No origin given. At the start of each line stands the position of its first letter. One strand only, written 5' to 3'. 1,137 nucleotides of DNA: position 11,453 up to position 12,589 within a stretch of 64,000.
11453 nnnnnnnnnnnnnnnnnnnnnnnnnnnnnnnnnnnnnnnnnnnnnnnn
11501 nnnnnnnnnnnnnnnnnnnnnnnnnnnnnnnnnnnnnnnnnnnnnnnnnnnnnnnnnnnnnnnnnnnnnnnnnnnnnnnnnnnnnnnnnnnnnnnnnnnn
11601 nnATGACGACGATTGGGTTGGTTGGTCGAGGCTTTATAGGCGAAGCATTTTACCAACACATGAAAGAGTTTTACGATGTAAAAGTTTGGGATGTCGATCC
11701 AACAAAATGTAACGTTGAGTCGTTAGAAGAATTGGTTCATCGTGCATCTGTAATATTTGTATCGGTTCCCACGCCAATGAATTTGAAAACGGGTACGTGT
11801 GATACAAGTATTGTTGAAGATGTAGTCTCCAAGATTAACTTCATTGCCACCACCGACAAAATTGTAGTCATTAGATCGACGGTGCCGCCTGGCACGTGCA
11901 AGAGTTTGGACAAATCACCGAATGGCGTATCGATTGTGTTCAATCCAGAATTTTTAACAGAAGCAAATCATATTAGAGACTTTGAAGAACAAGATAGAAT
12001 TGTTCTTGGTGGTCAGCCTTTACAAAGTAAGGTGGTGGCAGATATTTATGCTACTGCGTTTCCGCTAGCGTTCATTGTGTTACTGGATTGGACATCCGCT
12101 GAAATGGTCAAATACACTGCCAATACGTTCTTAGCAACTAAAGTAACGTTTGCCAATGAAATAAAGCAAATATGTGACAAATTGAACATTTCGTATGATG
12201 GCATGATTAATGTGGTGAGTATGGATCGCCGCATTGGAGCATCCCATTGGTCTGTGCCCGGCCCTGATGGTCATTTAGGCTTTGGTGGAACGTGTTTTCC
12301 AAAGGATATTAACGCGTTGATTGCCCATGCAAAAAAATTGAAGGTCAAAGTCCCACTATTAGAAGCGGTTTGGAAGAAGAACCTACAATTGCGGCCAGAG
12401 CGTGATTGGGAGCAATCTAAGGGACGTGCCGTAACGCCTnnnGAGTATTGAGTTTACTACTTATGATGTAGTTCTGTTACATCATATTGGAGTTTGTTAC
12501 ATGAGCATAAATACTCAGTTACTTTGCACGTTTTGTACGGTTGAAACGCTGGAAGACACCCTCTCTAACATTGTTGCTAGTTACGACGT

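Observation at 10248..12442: Minimal diverged family-A polymerase-like gene coupled to a truncated UDP-glucose dehydrogenase-like gene, alongside a complete PolB replicase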

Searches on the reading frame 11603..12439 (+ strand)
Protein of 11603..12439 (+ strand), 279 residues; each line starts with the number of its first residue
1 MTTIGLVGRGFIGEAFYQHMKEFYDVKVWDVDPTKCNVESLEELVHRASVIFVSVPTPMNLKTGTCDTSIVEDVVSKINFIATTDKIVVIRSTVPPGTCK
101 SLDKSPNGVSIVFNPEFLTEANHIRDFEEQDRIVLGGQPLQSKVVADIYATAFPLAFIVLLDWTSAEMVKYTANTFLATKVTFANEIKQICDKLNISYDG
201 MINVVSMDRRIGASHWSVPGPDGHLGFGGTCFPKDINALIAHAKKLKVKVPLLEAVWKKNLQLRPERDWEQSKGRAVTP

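Call 3: search_protein_families(library=pfam, proteins=[window:11603-12439:+], max_evalue=1)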
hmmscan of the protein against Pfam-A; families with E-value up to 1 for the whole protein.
window:11603-12439:+ (279 aa): 5 families
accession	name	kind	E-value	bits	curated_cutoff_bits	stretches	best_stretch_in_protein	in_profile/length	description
PF00984.24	UDPG_MGDP_dh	-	2.5e-26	92.1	25.4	1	165-260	2-92/94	UDP-glucose/GDP-mannose dehydrogenase family, central domain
PF03721.20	UDPG_MGDP_dh_N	-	1.1e-24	87.5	27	1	41-144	70-183/187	UDP-glucose/GDP-mannose dehydrogenase family, NAD binding domain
PF02826.25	2-Hacid_dh_C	-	0.0056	16.5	25.1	1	2-57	37-101/178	D-isomer specific 2-hydroxyacid dehydrogenase, NAD binding domain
PF03446.21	NAD_binding_2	-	0.019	15.4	21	1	3-67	1-75/161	NAD binding domain of 6-phosphogluconate dehydrogenase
PF14833.11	NAD_binding_11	-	0.13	12.9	30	1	166-256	3-98/122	NAD-binding of NADP-dependent 3-hydroxyisobutyrate dehydrogenase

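Call 4: search_protein_families(library=phrogs, proteins=[window:11603-12439:+], max_evalue=0.01)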
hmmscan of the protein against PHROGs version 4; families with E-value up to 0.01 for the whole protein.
window:11603-12439:+ (279 aa): 1 family
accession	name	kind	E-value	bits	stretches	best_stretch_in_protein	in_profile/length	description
phrog_9148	-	other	4.8e-59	201.3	1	3-263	2-294/382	UDP-glucose dehydrogenase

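Call 34: find_homologous_proteins(query=window:11603-12439:+, max_evalue=0.001)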
Query window:11603-12439:+ (279 aa): 8000 proteins with E <= 0.001 among 8000 candidates; the best 120 are listed.
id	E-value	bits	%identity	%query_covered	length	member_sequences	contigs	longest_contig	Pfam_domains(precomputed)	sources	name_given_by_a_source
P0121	3.7e-186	635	100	100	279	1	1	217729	PF00984.25,PF03721.21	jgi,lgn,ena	-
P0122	1.5e-163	561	87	100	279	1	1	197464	PF00984.25,PF03721.21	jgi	-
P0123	1.4e-130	453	71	99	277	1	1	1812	PF00984.25,PF03721.21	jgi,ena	-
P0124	1.4e-127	443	68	99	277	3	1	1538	PF00984.25,PF03721.21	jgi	-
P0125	2.5e-127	442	68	99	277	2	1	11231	PF00984.25,PF03721.21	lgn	-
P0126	3.5e-127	441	69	99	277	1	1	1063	PF00984.25,PF03721.21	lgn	-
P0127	3.9e-127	441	69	99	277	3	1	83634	PF00984.25,PF03721.21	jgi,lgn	jgi:UDPglucose 6-dehydrogenase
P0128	8.0e-127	440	71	99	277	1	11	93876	PF00984.25,PF03721.21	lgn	-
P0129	3.9e-120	418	66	99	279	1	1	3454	PF00984.25,PF03721.21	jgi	jgi:UDPglucose 6-dehydrogenase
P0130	3.9e-120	418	65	99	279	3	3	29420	PF00984.25,PF03721.21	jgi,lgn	jgi:UDPglucose 6-dehydrogenase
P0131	8.0e-116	404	64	98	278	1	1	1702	PF00984.25,PF03721.21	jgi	-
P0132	4.3e-104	366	60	99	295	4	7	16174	PF00984.25,PF03721.21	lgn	-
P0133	1.7e-102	360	59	99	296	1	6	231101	PF00984.25,PF03721.21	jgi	jgi:UDPglucose 6-dehydrogenase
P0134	7.9e-102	358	59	100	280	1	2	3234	PF00984.25,PF03721.21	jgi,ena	-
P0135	8.6e-101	355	59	99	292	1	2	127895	PF00984.25,PF03721.21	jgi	jgi:nucleotide sugar dehydrogenase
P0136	2.6e-100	353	56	99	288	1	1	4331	PF00984.25,PF03721.21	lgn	-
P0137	1.5e-99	351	57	99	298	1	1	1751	PF00984.25,PF03721.21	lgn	-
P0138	7.0e-99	349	60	93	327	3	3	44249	PF00984.25,PF03721.21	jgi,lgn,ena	jgi:UDPglucose 6-dehydrogenase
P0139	3.9e-98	346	57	99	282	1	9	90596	PF00984.25,PF03721.21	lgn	-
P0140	7.4e-98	345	57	99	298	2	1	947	PF00984.25,PF03721.21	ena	-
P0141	2.3e-97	344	55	100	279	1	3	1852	PF00984.25,PF03721.21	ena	-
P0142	4.4e-97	343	58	99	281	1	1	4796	PF00984.25,PF03721.21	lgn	-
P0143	1.1e-96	341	55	100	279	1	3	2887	PF00984.25,PF03721.21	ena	-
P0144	5.9e-96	339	54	100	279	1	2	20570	PF00984.25,PF03721.21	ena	-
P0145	1.5e-94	334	54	100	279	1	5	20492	PF00984.25,PF03721.21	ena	-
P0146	3.1e-94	333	53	98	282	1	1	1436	PF00984.25,PF03721.21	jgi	-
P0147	8.8e-94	332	55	98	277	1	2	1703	PF00984.25,PF03721.21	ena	-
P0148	1.1e-93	331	53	99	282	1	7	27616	PF00984.25,PF03721.21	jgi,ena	-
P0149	1.5e-93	331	54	100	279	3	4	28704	PF00984.25,PF03721.21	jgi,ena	-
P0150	1.6e-93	331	53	99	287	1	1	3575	PF00984.25,PF03721.21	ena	-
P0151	2.3e-93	330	53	99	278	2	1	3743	PF00984.25,PF03721.21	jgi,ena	-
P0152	2.6e-93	330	55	98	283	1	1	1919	PF00984.25,PF03721.21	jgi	-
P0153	3.1e-93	330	54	98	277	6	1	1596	PF00984.25,PF03721.21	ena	-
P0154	4.4e-93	329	58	94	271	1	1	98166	PF00984.25,PF03721.21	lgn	-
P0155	4.6e-93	329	53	98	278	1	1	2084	PF00984.25,PF03721.21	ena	-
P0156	1.0e-92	328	54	99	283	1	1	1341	PF00984.25,PF03721.21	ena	-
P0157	1.2e-92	328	53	99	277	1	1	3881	PF00984.25,PF03721.21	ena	-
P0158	1.3e-92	328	55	99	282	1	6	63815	PF00984.25,PF03721.21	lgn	-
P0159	1.7e-92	328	54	98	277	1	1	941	PF00984.25,PF03721.21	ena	-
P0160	1.8e-92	327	54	98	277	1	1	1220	PF00984.25,PF03721.21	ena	-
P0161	2.0e-92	327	53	98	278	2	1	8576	PF00984.25,PF03721.21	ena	-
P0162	2.1e-92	327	53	99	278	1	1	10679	PF00984.25,PF03721.21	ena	-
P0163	2.4e-92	327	52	98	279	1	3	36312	PF00984.25,PF03721.21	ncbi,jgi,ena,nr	ncbi:nucleotide sugar dehydrogenase [archaeon]|jgi:nucleotide sugar dehydrogenase|nr:nucleotide suga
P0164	2.5e-92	327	53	98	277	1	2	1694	PF00984.25,PF03721.21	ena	-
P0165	2.5e-92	327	54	98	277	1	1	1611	PF00984.25,PF03721.21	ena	-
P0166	2.6e-92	327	54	98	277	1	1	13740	PF00984.25,PF03721.21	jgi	jgi:nucleotide sugar dehydrogenase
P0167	3.1e-92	327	54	98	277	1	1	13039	PF00984.25,PF03721.21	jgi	-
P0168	4.4e-92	326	53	99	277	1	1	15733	PF00984.25,PF03721.21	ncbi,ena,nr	ncbi:MAG: hypothetical protein CMI75_01305 [Candidatus Pelagibacter sp.]|nr:hypothetical protein [Ca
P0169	4.9e-92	326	56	99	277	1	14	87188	PF00984.25,PF03721.21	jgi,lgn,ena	-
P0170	6.8e-92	326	56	99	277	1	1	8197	PF00984.25,PF03721.21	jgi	-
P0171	7.3e-92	325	53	98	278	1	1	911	PF00984.25,PF03721.21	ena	-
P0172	8.2e-92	325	54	98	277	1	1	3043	PF00984.25,PF03721.21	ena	-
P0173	9.1e-92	325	53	98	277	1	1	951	PF00984.25,PF03721.21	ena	-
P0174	9.3e-92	325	55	98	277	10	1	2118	PF00984.25,PF03721.21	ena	-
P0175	9.5e-92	325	53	98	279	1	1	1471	PF00984.25,PF03721.21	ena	-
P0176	1.1e-91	325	53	99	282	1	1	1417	PF00984.25,PF03721.21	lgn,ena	-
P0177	1.7e-91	324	52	98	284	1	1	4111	PF00984.25,PF03721.21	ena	-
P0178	1.7e-91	324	53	99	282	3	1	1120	PF00984.25,PF03721.21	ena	-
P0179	1.7e-91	324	54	98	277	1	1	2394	PF00984.25,PF03721.21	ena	-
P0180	1.8e-91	324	53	99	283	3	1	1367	PF00984.25,PF03721.21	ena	-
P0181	1.9e-91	324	53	98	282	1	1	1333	PF00984.25,PF03721.21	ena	-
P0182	1.9e-91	324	53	98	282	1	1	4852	PF00984.25,PF03721.21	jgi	-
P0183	1.9e-91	324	52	99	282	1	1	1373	PF00984.25,PF03721.21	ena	-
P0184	2.0e-91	324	52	100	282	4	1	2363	PF00984.25,PF03721.21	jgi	-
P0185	2.1e-91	324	56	99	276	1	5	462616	PF00984.25,PF03721.21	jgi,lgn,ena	-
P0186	2.1e-91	324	54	98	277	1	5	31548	PF00984.25,PF03721.21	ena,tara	tara:strand:+ start:1251 stop:2084 length:834 start_codon:yes stop_codon:yes gene_type:complete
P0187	2.2e-91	324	52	98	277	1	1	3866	PF00984.25,PF03721.21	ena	-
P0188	2.4e-91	324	54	99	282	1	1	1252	PF00984.25,PF03721.21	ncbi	-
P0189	2.4e-91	324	54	98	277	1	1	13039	PF00984.25,PF03721.21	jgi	jgi:nucleotide sugar dehydrogenase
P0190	3.2e-91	323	54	98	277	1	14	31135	PF00984.25,PF03721.21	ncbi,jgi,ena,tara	tara:strand:+ start:279 stop:1112 length:834 start_codon:yes stop_codon:yes gene_type:complete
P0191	3.9e-91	323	52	99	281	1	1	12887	PF00984.25,PF03721.21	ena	-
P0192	4.0e-91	323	56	94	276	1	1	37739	PF00984.25,PF03721.21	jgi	-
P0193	4.3e-91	323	51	98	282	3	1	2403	PF00984.25,PF03721.21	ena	-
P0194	4.6e-91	323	54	98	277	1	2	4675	PF00984.25,PF03721.21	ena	-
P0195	5.2e-91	323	53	98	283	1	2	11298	PF00984.25,PF03721.21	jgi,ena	-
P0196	5.7e-91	323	53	99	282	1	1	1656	PF00984.25,PF03721.21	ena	-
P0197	5.7e-91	323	51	99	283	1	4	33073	PF00984.25,PF03721.21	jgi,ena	-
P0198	5.7e-91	323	53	100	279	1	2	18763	PF00984.25,PF03721.21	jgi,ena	-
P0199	5.7e-91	323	53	99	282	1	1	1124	PF00984.25,PF03721.21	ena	-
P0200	6.0e-91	322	51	98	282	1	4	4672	PF00984.25,PF03721.21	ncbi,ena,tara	tara:strand:- start:651 stop:1499 length:849 start_codon:yes stop_codon:yes gene_type:complete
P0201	6.0e-91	322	56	98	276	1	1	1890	PF00984.25,PF03721.21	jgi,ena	-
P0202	6.9e-91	322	54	99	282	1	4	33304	PF00984.25,PF03721.21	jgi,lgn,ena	-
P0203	7.1e-91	322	52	98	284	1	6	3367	PF00984.25,PF03721.21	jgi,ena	-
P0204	7.1e-91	322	53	99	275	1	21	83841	PF00984.25,PF03721.21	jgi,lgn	jgi:UDPglucose 6-dehydrogenase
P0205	7.5e-91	322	52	98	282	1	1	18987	PF00984.25,PF03721.21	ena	-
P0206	8.1e-91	322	53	98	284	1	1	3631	PF00984.25,PF03721.21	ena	-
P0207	8.4e-91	322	52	98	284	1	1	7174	PF00984.25,PF03721.21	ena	-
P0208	8.6e-91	322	53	99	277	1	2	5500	PF00984.25,PF03721.21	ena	-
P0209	8.7e-91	322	54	99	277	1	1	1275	PF00984.25,PF03721.21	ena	-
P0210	8.7e-91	322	53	99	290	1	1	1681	PF00984.25,PF03721.21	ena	-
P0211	9.6e-91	322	51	98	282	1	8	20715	PF00984.25,PF03721.21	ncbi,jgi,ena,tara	tara:strand:+ start:1952 stop:2800 length:849 start_codon:yes stop_codon:yes gene_type:complete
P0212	1.0e-90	322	53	99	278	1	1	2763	PF00984.25,PF03721.21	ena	-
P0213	1.0e-90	322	52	98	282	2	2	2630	PF00984.25,PF03721.21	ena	-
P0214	1.1e-90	322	53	98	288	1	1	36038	PF00984.25,PF03721.21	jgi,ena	-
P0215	1.1e-90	322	52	98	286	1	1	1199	PF00984.25,PF03721.21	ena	-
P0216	1.1e-90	322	53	98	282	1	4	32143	PF00984.25,PF03721.21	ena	-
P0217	1.2e-90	322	53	99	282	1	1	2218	PF00984.25,PF03721.21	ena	-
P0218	1.2e-90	321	53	98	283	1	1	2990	PF00984.25,PF03721.21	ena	-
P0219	1.3e-90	321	52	98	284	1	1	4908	PF00984.25,PF03721.21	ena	-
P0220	1.4e-90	321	52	98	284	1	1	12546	PF00984.25,PF03721.21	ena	-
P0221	1.4e-90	321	51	98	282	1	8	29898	PF00984.25,PF03721.21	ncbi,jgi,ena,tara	tara:strand:+ start:417 stop:1265 length:849 start_codon:yes stop_codon:yes gene_type:complete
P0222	1.5e-90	321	52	99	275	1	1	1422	PF00984.25,PF03721.21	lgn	-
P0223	1.6e-90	321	52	98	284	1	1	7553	PF00984.25,PF03721.21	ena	-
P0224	1.6e-90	321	52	98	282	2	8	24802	PF00984.25,PF03721.21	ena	-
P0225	1.7e-90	321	52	98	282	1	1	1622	PF00984.25,PF03721.21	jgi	-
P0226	1.8e-90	321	52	98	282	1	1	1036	PF00984.25,PF03721.21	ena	-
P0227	1.8e-90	321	53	98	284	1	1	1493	PF00984.25,PF03721.21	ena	-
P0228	1.8e-90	321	53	98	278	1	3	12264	PF00984.25,PF03721.21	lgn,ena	-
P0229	1.8e-90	321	51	98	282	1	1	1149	PF00984.25,PF03721.21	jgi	-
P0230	1.9e-90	321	56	98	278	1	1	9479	PF00984.25,PF03721.21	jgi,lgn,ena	-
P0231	2.0e-90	321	52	99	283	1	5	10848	PF00984.25,PF03721.21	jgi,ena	-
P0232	2.3e-90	321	53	98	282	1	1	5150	PF00984.25,PF03721.21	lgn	-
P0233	2.4e-90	320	52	99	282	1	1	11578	PF00984.25,PF03721.21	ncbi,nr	ncbi:nucleotide sugar dehydrogenase [bacterium]|nr:nucleotide sugar dehydrogenase [bacterium]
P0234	2.5e-90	320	51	98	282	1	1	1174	PF00984.25,PF03721.21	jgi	-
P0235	2.6e-90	320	51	98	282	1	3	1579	PF00984.25,PF03721.21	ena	-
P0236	2.6e-90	320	52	98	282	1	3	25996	PF00984.25,PF03721.21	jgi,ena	-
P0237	2.6e-90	320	51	98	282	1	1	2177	PF00984.25,PF03721.21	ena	-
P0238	2.8e-90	320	52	99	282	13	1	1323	PF00984.25,PF03721.21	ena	-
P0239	2.8e-90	320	52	99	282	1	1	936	PF00984.25,PF03721.21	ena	-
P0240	2.9e-90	320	52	98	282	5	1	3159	PF00984.25,PF03721.21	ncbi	-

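Call 35: find_encoding_contigs(protein=P0204, flank=7000, max_places=3)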
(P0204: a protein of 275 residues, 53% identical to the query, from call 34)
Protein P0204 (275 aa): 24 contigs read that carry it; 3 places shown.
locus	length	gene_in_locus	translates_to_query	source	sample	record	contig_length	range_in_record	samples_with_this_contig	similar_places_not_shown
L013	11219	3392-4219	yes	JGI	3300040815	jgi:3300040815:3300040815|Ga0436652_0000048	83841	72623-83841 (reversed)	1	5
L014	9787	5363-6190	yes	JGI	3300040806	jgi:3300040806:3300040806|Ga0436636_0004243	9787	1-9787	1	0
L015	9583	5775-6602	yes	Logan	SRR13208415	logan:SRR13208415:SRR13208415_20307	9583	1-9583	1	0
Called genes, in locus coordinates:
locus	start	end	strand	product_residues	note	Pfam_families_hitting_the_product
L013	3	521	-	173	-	?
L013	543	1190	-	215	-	-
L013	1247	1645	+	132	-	-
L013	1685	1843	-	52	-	-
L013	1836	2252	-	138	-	-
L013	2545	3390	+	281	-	PF01073:3Beta_HSD, PF01370:Epimerase, PF02719:Polysacc_synt_2, PF04321:RmlD_sub_bind, PF07993:NAD_binding_4 (faint), PF16363:GDP_Man_Dehyd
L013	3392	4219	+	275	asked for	PF03721:UDPG_MGDP_dh_N, PF00984:UDPG_MGDP_dh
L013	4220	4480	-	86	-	-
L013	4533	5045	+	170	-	-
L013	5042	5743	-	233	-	PF00535:Glycos_transf_2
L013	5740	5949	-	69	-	-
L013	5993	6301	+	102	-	-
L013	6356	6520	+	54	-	-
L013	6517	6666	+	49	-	-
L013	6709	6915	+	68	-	-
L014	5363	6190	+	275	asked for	PF03721:UDPG_MGDP_dh_N, PF00984:UDPG_MGDP_dh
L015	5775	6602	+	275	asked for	PF03721:UDPG_MGDP_dh_N, PF00984:UDPG_MGDP_dh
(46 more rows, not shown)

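Call 36: find_encoding_contigs(protein=P0190, flank=7000, max_places=3)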
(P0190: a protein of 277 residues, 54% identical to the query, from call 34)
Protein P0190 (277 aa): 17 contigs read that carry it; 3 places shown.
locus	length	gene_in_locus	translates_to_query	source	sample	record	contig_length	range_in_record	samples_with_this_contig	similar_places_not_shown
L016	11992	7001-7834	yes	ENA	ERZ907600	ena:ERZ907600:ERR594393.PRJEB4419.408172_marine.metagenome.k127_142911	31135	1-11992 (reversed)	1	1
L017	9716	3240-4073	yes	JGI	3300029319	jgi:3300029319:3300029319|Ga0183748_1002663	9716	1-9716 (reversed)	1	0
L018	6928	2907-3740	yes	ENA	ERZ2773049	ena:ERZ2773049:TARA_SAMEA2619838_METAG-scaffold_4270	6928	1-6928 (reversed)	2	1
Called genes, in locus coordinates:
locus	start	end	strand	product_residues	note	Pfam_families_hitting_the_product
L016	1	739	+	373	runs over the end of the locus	PF04230:PS_pyruv_trans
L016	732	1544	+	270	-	PF13489:Methyltransf_23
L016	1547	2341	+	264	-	-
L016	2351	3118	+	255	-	-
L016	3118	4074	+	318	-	-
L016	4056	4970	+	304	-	PF00535:Glycos_transf_2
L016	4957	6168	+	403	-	PF00535:Glycos_transf_2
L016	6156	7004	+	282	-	PF01073:3Beta_HSD, PF01370:Epimerase, PF02719:Polysacc_synt_2, PF04321:RmlD_sub_bind (weak), PF07993:NAD_binding_4 (faint), PF16363:GDP_Man_Dehyd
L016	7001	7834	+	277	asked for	PF03721:UDPG_MGDP_dh_N, PF00984:UDPG_MGDP_dh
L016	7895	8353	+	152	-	-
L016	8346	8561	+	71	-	-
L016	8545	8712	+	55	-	-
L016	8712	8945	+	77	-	-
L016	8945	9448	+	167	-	-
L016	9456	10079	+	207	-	-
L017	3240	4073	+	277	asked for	PF03721:UDPG_MGDP_dh_N, PF00984:UDPG_MGDP_dh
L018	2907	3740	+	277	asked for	PF03721:UDPG_MGDP_dh_N, PF00984:UDPG_MGDP_dh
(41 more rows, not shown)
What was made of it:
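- Elsewhere the short dehydrogenase sits after a 281-aa epimerase/dehydratase and GT2 glycosyltransferases (calls 35, 36). The dehydrogenase family pairs with epimerases and glycosyltransferases elsewhere (calls 35, 36).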

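Call 57: search_solved_structures(query=window:11603-12439:+, max_evalue=0.00001, show_alignments=2)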
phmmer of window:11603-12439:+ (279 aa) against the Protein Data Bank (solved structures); distinct sequences matched with E-value up to 0.00001: 29.
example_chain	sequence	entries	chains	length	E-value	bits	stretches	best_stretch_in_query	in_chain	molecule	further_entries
3gg2_A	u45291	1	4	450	1.2e-29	106.6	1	41-260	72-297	Sugar dehydrogenase, UDP-glucose/GDP-mannose dehydrogenase family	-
4a7p_A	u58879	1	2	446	1.2e-29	106.6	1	41-257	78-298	UDP-GLUCOSE DEHYDROGENASE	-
3vtf_A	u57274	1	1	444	4.8e-29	104.6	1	38-260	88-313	UDP-glucose 6-dehydrogenase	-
7kws_A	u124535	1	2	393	1.2e-24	90.2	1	40-245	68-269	UDP-glucose 6-dehydrogenase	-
1mfz_A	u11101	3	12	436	1.1e-23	87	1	45-261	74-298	GDP-mannose 6-dehydrogenase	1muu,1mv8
3phl_A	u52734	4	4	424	2.7e-23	85.7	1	46-245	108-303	UDP-glucose 6-dehydrogenase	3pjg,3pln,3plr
3pid_A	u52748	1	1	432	2.8e-23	85.7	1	46-245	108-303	UDP-glucose 6-dehydrogenase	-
2y0e_A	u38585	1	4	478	1.3e-22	83.5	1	41-260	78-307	UDP-GLUCOSE DEHYDROGENASE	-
2y0c_A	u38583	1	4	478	1.5e-22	83.3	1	41-260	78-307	UDP-GLUCOSE DEHYDROGENASE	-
2y0d_A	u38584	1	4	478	1.5e-22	83.3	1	41-260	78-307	UDP-GLUCOSE DEHYDROGENASE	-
2o3j_A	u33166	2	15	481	2.3e-20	76.2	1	43-257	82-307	UDP-glucose 6-dehydrogenase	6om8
5w4x_A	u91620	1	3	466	2.5e-20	76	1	41-259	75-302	UDP-glucose 6-dehydrogenase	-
2q3e_A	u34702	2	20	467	2.5e-20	76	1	41-259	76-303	UDP-glucose 6-dehydrogenase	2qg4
3tdk_A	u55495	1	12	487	2.8e-20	75.8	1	41-259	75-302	UDP-glucose 6-dehydrogenase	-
3prj_A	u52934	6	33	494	2.9e-20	75.8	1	41-259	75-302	UDP-glucose 6-dehydrogenase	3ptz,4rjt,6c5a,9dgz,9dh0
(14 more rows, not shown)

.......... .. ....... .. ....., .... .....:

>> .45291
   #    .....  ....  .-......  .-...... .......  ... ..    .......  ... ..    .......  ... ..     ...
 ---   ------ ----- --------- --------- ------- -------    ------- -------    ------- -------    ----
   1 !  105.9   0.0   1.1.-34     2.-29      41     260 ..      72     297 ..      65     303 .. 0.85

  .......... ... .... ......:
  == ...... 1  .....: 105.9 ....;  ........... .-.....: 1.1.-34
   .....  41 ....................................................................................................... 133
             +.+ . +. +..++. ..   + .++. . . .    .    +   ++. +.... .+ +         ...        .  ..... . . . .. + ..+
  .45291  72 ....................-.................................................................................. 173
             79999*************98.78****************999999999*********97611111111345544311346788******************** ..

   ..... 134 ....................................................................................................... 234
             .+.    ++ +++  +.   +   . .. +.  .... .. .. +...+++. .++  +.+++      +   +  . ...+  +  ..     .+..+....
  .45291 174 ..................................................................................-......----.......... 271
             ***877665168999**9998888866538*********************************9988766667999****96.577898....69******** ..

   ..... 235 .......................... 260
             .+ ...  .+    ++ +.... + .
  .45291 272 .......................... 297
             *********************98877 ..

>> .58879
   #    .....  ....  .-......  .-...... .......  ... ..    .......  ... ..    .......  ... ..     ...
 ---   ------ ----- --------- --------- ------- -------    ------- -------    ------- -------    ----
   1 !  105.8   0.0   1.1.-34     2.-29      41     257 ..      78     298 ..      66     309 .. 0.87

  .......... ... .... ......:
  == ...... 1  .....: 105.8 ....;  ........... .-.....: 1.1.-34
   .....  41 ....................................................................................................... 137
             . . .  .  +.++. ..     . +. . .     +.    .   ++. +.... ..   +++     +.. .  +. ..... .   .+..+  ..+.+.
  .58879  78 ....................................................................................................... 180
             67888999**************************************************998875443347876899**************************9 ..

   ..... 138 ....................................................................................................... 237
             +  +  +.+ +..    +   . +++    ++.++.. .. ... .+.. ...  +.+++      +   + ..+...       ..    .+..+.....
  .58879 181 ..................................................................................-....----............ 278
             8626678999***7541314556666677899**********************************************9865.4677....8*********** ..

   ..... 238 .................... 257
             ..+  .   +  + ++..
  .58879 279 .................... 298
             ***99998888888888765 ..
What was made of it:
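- On UDP-glucose/GDP-mannose dehydrogenase family: Alignments to solved enzymes stop at residue 297-313 of 444-450 (call 57).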
